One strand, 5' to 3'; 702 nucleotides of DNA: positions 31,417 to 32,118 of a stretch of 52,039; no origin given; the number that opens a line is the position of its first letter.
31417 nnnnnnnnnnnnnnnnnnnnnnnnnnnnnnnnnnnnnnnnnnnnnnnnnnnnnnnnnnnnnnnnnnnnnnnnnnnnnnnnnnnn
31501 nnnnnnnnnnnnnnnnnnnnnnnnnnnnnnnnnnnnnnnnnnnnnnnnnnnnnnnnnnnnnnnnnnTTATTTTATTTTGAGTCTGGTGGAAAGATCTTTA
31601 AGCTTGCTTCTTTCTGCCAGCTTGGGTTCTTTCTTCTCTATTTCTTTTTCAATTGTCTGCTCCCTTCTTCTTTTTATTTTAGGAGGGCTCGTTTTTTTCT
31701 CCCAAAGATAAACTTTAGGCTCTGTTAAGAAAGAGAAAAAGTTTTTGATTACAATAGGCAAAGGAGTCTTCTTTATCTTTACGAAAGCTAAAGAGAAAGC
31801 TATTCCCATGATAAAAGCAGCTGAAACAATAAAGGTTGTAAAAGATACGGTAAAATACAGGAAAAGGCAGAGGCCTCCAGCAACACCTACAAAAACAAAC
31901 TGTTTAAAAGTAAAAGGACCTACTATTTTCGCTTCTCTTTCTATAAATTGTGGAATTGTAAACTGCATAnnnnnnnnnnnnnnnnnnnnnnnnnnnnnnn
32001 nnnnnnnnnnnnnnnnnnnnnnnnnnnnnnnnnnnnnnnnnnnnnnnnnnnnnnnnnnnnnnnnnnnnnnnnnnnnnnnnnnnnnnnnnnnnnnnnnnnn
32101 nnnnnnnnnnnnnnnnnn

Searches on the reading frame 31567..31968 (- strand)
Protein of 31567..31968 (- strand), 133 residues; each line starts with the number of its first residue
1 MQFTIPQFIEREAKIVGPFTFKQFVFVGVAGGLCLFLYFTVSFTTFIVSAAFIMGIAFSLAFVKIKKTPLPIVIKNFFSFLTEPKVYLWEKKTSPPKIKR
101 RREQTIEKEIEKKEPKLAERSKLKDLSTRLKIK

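Call 91: search_protein_families(library=pfam, proteins=[window:31567-31968:-], max_evalue=0.001)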
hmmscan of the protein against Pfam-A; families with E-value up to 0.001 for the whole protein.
window:31567-31968:- (133 aa): 1 family
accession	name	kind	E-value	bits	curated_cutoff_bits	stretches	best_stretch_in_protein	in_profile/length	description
PF12666.12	PrgI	-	2.8e-06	28.2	27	1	5-87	2-89/91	PrgI family protein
